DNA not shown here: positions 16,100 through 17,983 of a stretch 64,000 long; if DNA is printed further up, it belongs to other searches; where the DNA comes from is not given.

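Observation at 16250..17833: B proteins pair a single c-type heme attachment motif with a TolB/PD40-type propeller behind a membrane anchor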

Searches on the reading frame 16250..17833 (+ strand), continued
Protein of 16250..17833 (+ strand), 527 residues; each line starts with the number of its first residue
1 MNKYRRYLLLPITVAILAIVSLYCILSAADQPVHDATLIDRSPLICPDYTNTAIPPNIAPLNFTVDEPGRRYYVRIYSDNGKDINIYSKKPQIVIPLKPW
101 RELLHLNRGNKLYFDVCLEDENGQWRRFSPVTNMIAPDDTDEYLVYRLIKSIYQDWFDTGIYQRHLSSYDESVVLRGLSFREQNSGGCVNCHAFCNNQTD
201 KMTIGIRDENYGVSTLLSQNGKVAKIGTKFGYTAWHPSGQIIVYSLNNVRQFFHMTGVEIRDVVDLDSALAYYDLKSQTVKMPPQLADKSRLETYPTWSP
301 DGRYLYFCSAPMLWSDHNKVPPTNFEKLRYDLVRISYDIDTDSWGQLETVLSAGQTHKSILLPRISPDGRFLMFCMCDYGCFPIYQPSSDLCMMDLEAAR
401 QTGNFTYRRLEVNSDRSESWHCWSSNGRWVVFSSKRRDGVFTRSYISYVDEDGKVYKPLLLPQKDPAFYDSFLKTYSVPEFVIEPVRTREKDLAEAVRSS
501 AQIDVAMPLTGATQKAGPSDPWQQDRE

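Call 34: fold_search(model_id=the predicted structure, library=pdb)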
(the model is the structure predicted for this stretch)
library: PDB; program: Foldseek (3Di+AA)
matches with E <= 10: 1830; with E <= 0.001: 276
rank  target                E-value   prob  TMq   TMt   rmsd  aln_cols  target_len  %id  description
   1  2hqs_B                1.7e-14  1.00  0.41  0.52  10.2       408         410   12  Crystal structure of TolB/Pal complex (released 2007-04-03)
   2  1c5k                  2.1e-14  1.00  0.43  0.55   9.4       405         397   13  THE STRUCTURE OF TOLB, AN ESSENTIAL COMPONENT OF THE TOL-DEPENDENT TRANSLOCATION SYSTEM AND ITS INTERACTIONS WITH THE TR (released 2000-12-06)
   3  2hqs_A                2.9e-14  1.00  0.42  0.52  10.2       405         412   13  Crystal structure of TolB/Pal complex (released 2007-04-03)
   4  4pwz_B                4.5e-14  1.00  0.41  0.52  10.3       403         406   12  Crystal structure of TolB protein from Yersinia pestis CO92 (released 2014-04-02)
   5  2w8b_A                5.3e-14  1.00  0.41  0.52  10.2       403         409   12  Crystal structure of processed TolB in complex with Pal (released 2009-02-17)
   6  6pnv                  2.4e-13  1.00  0.41  0.52  10.1       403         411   13  1.42 Angstrom Resolution Crystal Structure of Translocation Protein TolB from Salmonella enterica (released 2019-07-17)
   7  2ivz_C                1.2e-12  1.00  0.42  0.55   9.7       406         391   13  Structure of TolB in complex with a peptide of the colicin E9 T- domain (released 2006-08-16)
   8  10ft_A                3.8e-09  1.00  0.37  0.35  10.9       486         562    8  Cryo-EM structure of receptor tyrosine kinase ROS1 in complex with NELL2 (released 2026-02-25)
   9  8wt1_F                4.2e-09  1.00  0.33  0.28  12.6       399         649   12  Crystal structure of S9 carboxypeptidase from Geobacillus sterothermophilus (released 2024-03-13)
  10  8wt1_A                6.2e-09  1.00  0.36  0.29  12.5       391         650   12  Crystal structure of S9 carboxypeptidase from Geobacillus sterothermophilus (released 2024-03-13)
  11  8wt1_D                7.3e-09  1.00  0.37  0.31  10.8       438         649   12  Crystal structure of S9 carboxypeptidase from Geobacillus sterothermophilus (released 2024-03-13)
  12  4j3j_A                1.3e-08  1.00  0.29  0.23  12.5       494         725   10  Crystal Structure of DPP-IV with Compound C3 (released 2014-02-05)
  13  3c5m_A                2.0e-08  1.00  0.28  0.36  13.7       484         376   12  Crystal structure of oligogalacturonate lyase (VPA0088) from Vibrio parahaemolyticus. Northeast Structural Genomics Co (released 2008-02-26)
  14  5n4c_A                2.1e-08  1.00  0.35  0.26  21.1       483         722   11  Prolyl oligopeptidase B from Galerina marginata bound to 35mer hydrolysis and macrocyclization substrate - S577A mutan (released 2017-11-01)
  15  2onc_A                2.3e-08  1.00  0.29  0.23  12.6       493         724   10  Crystal structure of human DPP-4 (released 2008-03-04)
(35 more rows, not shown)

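Call 35: search_protein_families(library=pfam, proteins=[P0272, P0287, P0331, P0383, P0249, P0289, P0352, P0372, P0387], max_evalue=0.001)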
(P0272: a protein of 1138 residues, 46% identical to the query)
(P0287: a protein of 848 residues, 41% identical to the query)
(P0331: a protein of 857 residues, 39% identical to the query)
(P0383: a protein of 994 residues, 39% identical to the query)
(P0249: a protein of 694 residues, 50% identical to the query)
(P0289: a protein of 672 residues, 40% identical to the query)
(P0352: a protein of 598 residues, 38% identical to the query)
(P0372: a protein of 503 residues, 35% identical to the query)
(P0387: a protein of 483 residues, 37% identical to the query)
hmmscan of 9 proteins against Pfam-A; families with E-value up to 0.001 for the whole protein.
P0272 (1138 aa): 2 families
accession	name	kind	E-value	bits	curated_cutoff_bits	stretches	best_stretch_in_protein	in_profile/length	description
PF19529.4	DUF6057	-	7.2e-65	220.4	29.8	1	78-632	49-568/569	Family of unknown function (DUF6057)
PF07676.18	PD40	-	4.3e-14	52.5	20.9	0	919-936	10-27/38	WD40-like Beta Propeller Repeat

P0287 (848 aa): 2 families
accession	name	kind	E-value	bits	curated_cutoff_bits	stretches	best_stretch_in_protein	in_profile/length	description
PF19529.4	DUF6057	-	2e-37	129.8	29.8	1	55-348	279-568/569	Family of unknown function (DUF6057)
PF07676.18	PD40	-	1.2e-11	44.7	20.9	1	631-652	6-27/38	WD40-like Beta Propeller Repeat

P0331 (857 aa): 3 families
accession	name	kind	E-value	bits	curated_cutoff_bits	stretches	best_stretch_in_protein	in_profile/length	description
PF19529.4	DUF6057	-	3.5e-63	214.8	29.8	1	2-398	39-421/569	Family of unknown function (DUF6057)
PF07676.18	PD40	-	1.6e-17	63.4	20.9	2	653-671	9-27/38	WD40-like Beta Propeller Repeat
PF00930.27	DPPIV_N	-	0.00014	21.2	22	0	617-670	10-60/354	Dipeptidyl peptidase IV (DPP IV) N-terminal region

P0383 (994 aa): 2 families
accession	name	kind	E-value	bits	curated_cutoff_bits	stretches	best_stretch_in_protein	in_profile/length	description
PF19529.4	DUF6057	-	3.8e-84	284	29.8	1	19-492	9-477/569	Family of unknown function (DUF6057)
PF07676.18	PD40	-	9.9e-15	54.5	20.9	1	779-802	4-27/38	WD40-like Beta Propeller Repeat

P0249 (694 aa): 1 family
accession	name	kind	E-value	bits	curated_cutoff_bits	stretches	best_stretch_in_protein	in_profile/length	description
PF07676.18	PD40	-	4e-13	49.4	20.9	1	293-310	10-27/38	WD40-like Beta Propeller Repeat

P0289 (672 aa): 2 families
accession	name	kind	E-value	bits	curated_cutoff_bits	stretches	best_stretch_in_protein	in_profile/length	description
PF07676.18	PD40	-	1.3e-11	44.6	20.9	0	292-308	11-27/38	WD40-like Beta Propeller Repeat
PF00515.34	TPR_1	-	0.00011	22.3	27.8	0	538-566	2-30/34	Tetratricopeptide repeat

P0352 (598 aa): 1 family
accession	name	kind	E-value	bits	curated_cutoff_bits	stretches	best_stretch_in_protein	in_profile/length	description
PF07676.18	PD40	-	1e-08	35.3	20.9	0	348-365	11-28/38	WD40-like Beta Propeller Repeat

P0372 (503 aa): 1 family
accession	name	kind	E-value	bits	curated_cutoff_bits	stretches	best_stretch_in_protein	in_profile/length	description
PF07676.18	PD40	-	2.1e-08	34.3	20.9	0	284-302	9-27/38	WD40-like Beta Propeller Repeat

P0387 (483 aa): 1 family
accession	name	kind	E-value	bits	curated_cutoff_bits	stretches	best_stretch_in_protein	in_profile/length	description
PF07676.18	PD40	-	4.4e-12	46.1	20.9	2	279-296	10-27/38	WD40-like Beta Propeller Repeat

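Call 49: find_related_loci(query=A4, collection=genome_contigs, flank=6000)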
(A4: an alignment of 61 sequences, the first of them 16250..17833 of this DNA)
Query A4 (527 aa) in genome_contigs; peptide patterns used: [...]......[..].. (x = any residue, [..] = any of these).
600 stretches matched a pattern (row limit reached: there are more); 593 encode a relative of the query (tblastn E <= 1e-3); the best 80 are kept; 80 distinct loci.
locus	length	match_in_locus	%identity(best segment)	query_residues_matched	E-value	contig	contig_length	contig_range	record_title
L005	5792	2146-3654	58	12-519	0e+0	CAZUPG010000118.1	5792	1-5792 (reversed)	MAG TPA_asm: uncultured Pirellulales bacterium isolate binchicken_co100_69 genome assembly, contig: NODE_22212_length_57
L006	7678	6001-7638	55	8-527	0e+0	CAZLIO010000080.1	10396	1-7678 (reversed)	MAG TPA_asm: uncultured Pirellulales bacterium isolate SRP214966_co6_189 genome assembly, contig: NODE_4325_length_10396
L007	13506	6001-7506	59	30-527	0e+0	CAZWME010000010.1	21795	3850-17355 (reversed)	MAG TPA_asm: uncultured Pirellulales bacterium isolate binchicken_co116_96 genome assembly, contig: NODE_2263_length_217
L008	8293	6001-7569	56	12-527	0e+0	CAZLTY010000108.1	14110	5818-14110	MAG TPA_asm: uncultured Pirellulales bacterium isolate binchicken_co142_456 genome assembly, contig: NODE_12479_length_1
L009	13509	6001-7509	58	29-527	0e+0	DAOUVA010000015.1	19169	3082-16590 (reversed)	MAG TPA_asm: Phycisphaerae bacterium isolate CSMAG_837 CSMAG_837_k141_1875271_length_19169_cov_18.4152, whole genome sho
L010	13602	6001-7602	55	2-527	0e+0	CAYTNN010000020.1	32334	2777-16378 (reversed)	MAG TPA_asm: uncultured Pirellulales bacterium isolate SRP178699_co2_413 genome assembly, contig: NODE_631_length_32334_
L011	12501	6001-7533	55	5-527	0e+0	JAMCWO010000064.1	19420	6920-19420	MAG: Planctomycetota bacterium isolate FK_Sedi_B_Bin.55 NODE_9886_length_19420_cov_2.57306, whole genome shotgun sequenc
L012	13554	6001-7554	54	1-527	0e+0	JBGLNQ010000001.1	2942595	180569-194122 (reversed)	MAG: Sedimentisphaerales bacterium isolate PPR_0495 PPR_0495.fa_scaffold_69929, whole genome shotgun sequence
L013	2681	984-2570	55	6-527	0e+0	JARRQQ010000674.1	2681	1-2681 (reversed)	MAG: Sedimentisphaerales bacterium isolate Spart_206_MAG scaffold_44760, whole genome shotgun sequence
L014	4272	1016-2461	58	33-524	0e+0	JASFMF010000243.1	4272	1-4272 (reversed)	MAG: Phycisphaerales bacterium isolate D0817M20remetaG_sub_Bin_694 D0817M20remetaG_FD_scaffold_7094_c1, whole genome sho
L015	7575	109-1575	58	33-524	0e+0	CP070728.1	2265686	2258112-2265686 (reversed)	MAG: Planctomycetota bacterium isolate bin43 chromosome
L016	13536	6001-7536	54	5-527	0e+0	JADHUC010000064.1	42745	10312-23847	MAG: Pirellulaceae bacterium isolate BS150m-G36 BS-150m-C687, whole genome shotgun sequence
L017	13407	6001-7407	59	45-517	0e+0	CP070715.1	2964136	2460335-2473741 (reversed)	MAG: Planctomycetota bacterium isolate bin49 chromosome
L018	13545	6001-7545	54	1-524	0e+0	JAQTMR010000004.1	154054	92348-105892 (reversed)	MAG: Phycisphaerae bacterium isolate STA_45 NODE_219_length_154054_cov_6.463473_Sandtown_A, whole genome shotgun sequenc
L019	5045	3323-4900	51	1-527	0e+0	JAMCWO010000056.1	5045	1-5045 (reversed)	MAG: Planctomycetota bacterium isolate FK_Sedi_B_Bin.55 NODE_73376_length_5045_cov_1.70835, whole genome shotgun sequenc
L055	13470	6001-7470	47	12-497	2e-148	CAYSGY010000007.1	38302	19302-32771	MAG TPA_asm: uncultured Planctomycetaceae bacterium isolate SRP278314_co1_1 genome assembly, contig: NODE_1353_length_38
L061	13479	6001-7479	45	5-499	5e-144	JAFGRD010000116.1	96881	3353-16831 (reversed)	MAG: Pirellulales bacterium isolate Zod_Metabat.813 k87_8850638, whole genome shotgun sequence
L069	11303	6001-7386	44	39-504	4e-136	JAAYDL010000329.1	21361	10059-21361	MAG: Lentisphaerae bacterium isolate AS06rmzACSIP_553 623391_AS06, whole genome shotgun sequence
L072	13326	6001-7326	44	41-497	3e-135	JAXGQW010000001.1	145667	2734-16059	MAG: Verrucomicrobiota bacterium isolate AnMBR.bin335 bin335_1, whole genome shotgun sequence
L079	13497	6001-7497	41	14-516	2e-130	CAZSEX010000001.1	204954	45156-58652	MAG TPA_asm: uncultured bacterium isolate binchicken_co116_333 genome assembly, contig: NODE_10_length_204954_cov_35.672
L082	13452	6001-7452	44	12-499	1e-128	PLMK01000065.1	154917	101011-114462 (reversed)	MAG: Ignavibacteriae bacterium isolate fen_1300 73.20120800_E3D.21_contig_2869, whole genome shotgun sequence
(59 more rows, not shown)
